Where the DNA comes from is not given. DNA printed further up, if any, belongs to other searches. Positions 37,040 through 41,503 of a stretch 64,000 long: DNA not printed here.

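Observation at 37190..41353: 1387-aa surface protein combining a signal peptide, a eukaryote-like ankyrin repeat and a huge N/T/G-rich passenger-like region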

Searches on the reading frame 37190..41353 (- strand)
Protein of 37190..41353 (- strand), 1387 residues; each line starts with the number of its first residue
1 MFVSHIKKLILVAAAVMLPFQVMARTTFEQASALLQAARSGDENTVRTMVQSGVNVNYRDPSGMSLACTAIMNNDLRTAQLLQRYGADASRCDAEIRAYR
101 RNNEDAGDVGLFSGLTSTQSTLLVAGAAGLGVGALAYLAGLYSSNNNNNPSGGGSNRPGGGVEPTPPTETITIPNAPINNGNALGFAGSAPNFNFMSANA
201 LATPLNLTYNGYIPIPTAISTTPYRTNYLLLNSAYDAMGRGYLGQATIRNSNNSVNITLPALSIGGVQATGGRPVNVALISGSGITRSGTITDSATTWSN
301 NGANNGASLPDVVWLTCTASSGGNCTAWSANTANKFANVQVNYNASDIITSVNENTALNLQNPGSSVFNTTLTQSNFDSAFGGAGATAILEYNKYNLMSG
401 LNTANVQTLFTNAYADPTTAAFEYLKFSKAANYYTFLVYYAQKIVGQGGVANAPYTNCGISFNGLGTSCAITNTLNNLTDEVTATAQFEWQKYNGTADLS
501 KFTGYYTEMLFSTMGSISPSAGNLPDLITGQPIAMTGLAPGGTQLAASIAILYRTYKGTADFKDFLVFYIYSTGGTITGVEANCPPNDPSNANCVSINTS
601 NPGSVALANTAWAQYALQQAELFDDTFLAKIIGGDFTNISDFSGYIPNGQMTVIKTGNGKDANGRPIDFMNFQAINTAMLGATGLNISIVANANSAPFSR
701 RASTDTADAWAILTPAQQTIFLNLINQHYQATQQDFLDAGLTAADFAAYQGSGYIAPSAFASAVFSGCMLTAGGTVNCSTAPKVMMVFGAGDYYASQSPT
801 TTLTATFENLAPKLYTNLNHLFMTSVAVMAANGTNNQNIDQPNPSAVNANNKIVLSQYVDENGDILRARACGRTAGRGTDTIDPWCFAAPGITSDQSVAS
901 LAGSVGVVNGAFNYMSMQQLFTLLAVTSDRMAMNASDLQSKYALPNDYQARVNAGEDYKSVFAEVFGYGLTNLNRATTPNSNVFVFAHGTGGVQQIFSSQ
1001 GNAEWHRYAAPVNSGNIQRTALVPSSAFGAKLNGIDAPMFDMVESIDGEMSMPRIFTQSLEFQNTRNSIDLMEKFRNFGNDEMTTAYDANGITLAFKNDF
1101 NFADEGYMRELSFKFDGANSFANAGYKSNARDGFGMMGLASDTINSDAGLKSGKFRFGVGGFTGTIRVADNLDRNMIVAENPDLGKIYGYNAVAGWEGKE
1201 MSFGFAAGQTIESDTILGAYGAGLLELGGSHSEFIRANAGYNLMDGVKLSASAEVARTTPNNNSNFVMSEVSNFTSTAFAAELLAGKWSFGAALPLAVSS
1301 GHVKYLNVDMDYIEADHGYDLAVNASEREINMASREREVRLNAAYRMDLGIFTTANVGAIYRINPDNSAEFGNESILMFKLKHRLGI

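Call 3: search_protein_families(library=pfam, proteins=[window:37190-41353:-], max_evalue=1)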
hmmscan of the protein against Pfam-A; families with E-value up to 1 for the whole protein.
window:37190-41353:- (1387 aa): 3 families
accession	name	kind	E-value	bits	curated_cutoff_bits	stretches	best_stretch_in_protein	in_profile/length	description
PF13637.12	Ank_4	-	1.7e-05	25.4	22.7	1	34-82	1-49/50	Ankyrin repeats (many copies)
PF12796.13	Ank_2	-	0.00012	23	27.3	1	29-89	28-86/90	Ankyrin repeats (3 copies)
PF00023.36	Ank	-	0.0024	18.6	21.1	1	32-60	4-32/33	Ankyrin repeat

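Call 4: search_protein_families(library=ncbifam, proteins=[window:37190-41353:-], max_evalue=1)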
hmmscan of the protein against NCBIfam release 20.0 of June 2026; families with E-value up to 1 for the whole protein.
window:37190-41353:- (1387 aa): 1 family
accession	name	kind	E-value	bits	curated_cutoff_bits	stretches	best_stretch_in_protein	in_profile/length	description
NF043029.1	T4SS_AnkY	equivalog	0.0013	17.2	600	1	29-95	457-523/543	Dot/Icm T4SS effector AnkY/LegA9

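Call 5: find_homologous_proteins(query=window:37190-41353:-, max_evalue=0.001)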
Query window:37190-41353:- (1387 aa): 120 proteins with E <= 0.001 among 8000 candidates.
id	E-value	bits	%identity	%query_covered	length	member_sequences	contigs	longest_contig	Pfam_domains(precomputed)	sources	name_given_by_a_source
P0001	0.0e+0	2195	73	100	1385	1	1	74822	-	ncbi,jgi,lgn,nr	ncbi:MAG: hypothetical protein LBG89_01305 [Rickettsiales bacterium]|jgi:hypothetical protein|nr:hyp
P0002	0.0e+0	1362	52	100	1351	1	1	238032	-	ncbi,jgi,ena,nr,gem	ncbi:MAG: ankyrin repeat domain-containing protein [Alphaproteobacteria bacterium]|nr:ankyrin repeat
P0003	0.0e+0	1318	50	98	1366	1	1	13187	PF12796.14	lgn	-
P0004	5.9e-248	844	41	100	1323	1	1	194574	-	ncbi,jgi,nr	ncbi:MAG: ankyrin repeat domain-containing protein [Rickettsiales bacterium]|jgi:hypothetical protei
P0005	6.1e-149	516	36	52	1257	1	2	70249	-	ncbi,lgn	-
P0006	8.6e-149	515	36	52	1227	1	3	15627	-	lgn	-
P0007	7.7e-147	509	36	55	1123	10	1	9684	-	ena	-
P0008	8.9e-144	499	35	52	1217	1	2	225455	-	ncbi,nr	ncbi:MAG: ankyrin repeat domain-containing protein [Alphaproteobacteria bacterium]|nr:ankyrin repeat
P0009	2.8e-143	497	34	55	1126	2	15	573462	-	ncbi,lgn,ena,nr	ncbi:MAG: hypothetical protein IJQ90_04745 [Alphaproteobacteria bacterium]|nr:hypothetical protein [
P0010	7.2e-143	496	35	55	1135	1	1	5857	-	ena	-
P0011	2.1e-141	491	35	55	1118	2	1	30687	-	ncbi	-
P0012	6.5e-141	489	34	52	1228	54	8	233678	-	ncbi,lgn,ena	-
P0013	1.9e-140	488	35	55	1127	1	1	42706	-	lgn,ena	-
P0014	1.3e-139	485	35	55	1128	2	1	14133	PF13637.13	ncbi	ncbi:MAG: ankyrin repeat domain-containing protein [Alphaproteobacteria bacterium]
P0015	1.4e-139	485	34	55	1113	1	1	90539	-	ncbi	-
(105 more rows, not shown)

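Call 6: search_solved_structures(query=window:37190-41353:-, max_evalue=1)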
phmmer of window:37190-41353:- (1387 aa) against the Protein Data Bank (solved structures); distinct sequences matched with E-value up to 1: 255 (the best 60 are shown).
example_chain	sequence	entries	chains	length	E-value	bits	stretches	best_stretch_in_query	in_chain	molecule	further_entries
6mol_A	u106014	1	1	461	2.1e-12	48.6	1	30-94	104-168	Monoextended DARPin R12 (M_R12)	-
5leb_A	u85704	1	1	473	3.5e-12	47.8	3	32-93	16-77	DDD_D12_06_D12_06_D12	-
5le2_A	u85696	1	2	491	1.6e-11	45.6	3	32-93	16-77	DDD_D12_15_D12_15_D12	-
6f5e_A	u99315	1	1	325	5.8e-11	43.8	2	33-91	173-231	DD_D12_10_47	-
5le9_A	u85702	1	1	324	9.7e-11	43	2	32-93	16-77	DD_Off7_09_3G124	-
6ar6_B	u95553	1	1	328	1.5e-10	42.4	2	33-95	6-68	DLD-4 darpin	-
5lel_A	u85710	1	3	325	2.3e-10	41.8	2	32-93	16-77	DD_Off7_10_3G124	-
5lec_A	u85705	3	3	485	4.9e-10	40.7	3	32-93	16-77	DDD_D12_12_D12_12_D12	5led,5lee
4qfv_A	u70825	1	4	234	7.3e-10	40.1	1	32-92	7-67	ANK-N5C-281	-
5lea_A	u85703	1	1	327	3.2e-09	38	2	32-93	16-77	DD_Off7_12_3G124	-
5le6_A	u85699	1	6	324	6.8e-09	36.9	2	32-93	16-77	DD_D12_09_D12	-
5lem_A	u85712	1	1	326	8.1e-09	36.7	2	32-93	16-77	DD_Off7_11_3G124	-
5ma5_A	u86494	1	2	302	1.4e-08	35.8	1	32-93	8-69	K11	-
5le7_A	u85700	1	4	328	1.5e-08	35.8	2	32-93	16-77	DD_D12_13_D12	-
5ma4_A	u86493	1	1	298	1.5e-08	35.7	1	32-93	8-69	K7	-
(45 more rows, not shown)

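Call 12: search_solved_structures(query=A1, max_evalue=10)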
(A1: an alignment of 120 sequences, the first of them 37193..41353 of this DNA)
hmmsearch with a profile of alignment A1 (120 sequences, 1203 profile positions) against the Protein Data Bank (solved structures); distinct sequences matched with E-value up to 10: 272 (the best 60 are shown).
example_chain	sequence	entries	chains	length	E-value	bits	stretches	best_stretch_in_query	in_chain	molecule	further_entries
6mol_A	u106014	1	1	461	4.5e-26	94.2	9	31-85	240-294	Monoextended DARPin R12 (M_R12)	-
5leb_A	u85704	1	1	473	5.4e-24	87.3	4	27-85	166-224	DDD_D12_06_D12_06_D12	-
5le2_A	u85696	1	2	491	1.5e-23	85.8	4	30-84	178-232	DDD_D12_15_D12_15_D12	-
5lec_A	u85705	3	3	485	3.6e-21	78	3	30-85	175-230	DDD_D12_12_D12_12_D12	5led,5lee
6f5e_A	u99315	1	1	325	5.3e-20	74.1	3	30-86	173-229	DD_D12_10_47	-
5le9_A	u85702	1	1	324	5.9e-19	70.6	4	30-86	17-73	DD_Off7_09_3G124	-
5le6_A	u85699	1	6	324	2.7e-18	68.4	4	30-61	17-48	DD_D12_09_D12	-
4qfv_A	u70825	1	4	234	3.4e-18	68.1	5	29-60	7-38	ANK-N5C-281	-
5lel_A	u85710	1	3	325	7.4e-18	67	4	30-86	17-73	DD_Off7_10_3G124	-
5le8_A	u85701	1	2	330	3.7e-17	64.7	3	30-61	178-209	DD_D12_15_D12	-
5le3_A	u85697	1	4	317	4.4e-17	64.4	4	30-61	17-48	DD_D12_09_D12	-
5le7_A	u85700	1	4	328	6.6e-17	63.8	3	30-85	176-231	DD_D12_13_D12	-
5lea_A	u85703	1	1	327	9.9e-17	63.3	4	30-86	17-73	DD_Off7_12_3G124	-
5lem_A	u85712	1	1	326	4.4e-16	61.1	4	30-86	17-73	DD_Off7_11_3G124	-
4o60_A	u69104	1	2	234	9e-16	60.1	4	29-86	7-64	ANK-N5C-317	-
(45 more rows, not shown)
